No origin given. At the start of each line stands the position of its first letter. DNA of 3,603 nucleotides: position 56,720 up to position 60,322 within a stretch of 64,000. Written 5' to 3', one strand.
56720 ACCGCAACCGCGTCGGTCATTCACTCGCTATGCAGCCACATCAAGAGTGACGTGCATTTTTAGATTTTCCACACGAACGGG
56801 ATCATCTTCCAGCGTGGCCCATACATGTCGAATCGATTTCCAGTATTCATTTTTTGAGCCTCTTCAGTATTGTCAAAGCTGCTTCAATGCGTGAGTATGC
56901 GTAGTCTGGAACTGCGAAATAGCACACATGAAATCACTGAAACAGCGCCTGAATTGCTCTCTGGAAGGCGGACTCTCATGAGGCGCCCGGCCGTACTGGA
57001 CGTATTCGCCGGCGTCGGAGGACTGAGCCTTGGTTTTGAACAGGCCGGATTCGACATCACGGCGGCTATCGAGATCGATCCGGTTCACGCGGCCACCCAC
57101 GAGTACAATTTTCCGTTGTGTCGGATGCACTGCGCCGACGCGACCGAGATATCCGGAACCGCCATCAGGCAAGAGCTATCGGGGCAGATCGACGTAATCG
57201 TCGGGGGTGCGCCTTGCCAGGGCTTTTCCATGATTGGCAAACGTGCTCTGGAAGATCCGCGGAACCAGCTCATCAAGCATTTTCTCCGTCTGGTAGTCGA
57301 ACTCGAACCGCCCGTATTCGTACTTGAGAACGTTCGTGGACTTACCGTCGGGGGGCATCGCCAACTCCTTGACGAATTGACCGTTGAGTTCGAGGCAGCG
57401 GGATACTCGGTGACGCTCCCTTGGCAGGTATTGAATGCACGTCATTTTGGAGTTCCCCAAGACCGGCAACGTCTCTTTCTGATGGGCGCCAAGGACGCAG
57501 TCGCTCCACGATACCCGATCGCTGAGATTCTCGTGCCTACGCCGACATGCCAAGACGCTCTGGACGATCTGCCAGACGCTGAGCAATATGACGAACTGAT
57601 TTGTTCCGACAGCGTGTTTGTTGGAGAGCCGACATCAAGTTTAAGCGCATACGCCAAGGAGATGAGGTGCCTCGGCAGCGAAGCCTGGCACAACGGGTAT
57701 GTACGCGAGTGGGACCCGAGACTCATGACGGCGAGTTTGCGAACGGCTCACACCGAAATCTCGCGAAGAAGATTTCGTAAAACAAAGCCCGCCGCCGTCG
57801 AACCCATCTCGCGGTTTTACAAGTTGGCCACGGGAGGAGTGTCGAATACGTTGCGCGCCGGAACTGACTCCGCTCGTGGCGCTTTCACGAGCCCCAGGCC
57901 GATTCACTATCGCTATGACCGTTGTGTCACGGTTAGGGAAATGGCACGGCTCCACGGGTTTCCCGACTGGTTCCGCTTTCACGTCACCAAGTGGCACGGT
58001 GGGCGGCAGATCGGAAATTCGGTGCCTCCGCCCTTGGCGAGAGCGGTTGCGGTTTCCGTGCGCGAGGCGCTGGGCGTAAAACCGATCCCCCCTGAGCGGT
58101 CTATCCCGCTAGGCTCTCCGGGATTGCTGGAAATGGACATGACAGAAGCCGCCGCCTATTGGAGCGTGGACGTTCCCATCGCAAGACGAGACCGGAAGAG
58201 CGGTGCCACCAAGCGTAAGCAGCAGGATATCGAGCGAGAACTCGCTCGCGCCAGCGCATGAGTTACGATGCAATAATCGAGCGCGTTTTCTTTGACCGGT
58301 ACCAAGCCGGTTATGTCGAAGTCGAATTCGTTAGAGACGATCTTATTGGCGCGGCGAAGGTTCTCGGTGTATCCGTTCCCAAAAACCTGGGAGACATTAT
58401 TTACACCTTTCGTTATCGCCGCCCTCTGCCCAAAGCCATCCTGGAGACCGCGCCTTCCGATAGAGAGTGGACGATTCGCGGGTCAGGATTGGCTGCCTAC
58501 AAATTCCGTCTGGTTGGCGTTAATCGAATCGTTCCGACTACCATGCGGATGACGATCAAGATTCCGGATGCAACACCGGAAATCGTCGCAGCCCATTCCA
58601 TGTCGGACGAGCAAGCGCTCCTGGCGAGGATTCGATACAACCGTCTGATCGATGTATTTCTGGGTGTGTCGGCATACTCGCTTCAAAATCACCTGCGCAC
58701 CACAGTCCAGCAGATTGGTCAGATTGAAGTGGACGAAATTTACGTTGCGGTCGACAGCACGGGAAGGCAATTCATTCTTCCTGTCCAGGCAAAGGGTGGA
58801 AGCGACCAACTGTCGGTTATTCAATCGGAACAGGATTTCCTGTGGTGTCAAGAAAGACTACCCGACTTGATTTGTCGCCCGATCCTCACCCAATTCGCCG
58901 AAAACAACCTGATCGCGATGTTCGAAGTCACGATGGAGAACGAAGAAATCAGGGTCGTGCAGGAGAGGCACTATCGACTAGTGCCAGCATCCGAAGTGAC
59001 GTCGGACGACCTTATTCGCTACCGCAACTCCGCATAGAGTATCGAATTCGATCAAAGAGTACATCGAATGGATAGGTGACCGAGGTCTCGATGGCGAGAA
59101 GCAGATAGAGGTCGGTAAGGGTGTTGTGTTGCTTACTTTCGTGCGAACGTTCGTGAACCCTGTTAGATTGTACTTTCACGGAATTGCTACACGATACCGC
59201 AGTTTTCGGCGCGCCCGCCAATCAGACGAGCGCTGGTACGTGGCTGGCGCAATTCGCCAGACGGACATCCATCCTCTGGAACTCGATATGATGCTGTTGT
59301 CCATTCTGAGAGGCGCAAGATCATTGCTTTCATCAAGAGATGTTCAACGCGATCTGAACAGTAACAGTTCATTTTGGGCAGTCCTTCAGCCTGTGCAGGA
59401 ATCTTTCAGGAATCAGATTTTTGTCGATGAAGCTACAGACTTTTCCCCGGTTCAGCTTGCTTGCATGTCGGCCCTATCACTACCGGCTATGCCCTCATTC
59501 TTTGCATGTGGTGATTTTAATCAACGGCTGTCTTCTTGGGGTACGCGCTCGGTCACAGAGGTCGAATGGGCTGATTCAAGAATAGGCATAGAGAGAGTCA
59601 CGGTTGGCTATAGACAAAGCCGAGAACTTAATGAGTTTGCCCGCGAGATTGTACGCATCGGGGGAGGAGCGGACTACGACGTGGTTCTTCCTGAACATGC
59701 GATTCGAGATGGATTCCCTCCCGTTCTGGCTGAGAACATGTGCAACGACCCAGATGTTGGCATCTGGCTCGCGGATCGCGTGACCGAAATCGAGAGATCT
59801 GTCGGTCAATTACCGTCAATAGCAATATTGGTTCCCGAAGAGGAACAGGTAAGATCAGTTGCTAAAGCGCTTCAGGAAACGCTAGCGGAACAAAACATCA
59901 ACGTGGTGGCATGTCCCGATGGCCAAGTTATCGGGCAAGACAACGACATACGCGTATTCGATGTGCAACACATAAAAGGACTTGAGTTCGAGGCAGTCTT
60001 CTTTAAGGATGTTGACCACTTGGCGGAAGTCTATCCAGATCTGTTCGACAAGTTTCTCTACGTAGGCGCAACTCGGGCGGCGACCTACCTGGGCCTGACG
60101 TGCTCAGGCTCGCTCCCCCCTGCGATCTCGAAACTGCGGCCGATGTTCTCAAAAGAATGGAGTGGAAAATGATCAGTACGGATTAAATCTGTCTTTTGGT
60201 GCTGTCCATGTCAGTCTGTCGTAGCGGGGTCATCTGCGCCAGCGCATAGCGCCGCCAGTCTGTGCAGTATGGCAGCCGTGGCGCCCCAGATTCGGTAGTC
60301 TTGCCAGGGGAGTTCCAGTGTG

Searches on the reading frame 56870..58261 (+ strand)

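Call 103: search_protein_families(library=pfam, proteins=[window:56870-58261:+], max_evalue=0.001)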
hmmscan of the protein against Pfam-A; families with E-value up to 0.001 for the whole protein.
window:56870-58261:+ (463 aa): 1 family
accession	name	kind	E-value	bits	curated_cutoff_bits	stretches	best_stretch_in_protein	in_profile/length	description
PF00145.23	DNA_methylase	-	4.6e-67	227.2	22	1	42-396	3-321/324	C-5 cytosine-specific DNA methylase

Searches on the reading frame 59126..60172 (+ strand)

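Call 103: search_protein_families(library=pfam, proteins=[window:59126-60172:+], max_evalue=0.001)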
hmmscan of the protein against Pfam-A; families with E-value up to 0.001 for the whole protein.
window:59126-60172:+ (348 aa): 1 family
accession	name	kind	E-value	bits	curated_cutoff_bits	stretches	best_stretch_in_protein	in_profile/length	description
PF13538.12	UvrD_C_2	-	7.5e-11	42.2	27.4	1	275-324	2-51/52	UvrD-like helicase C-terminal domain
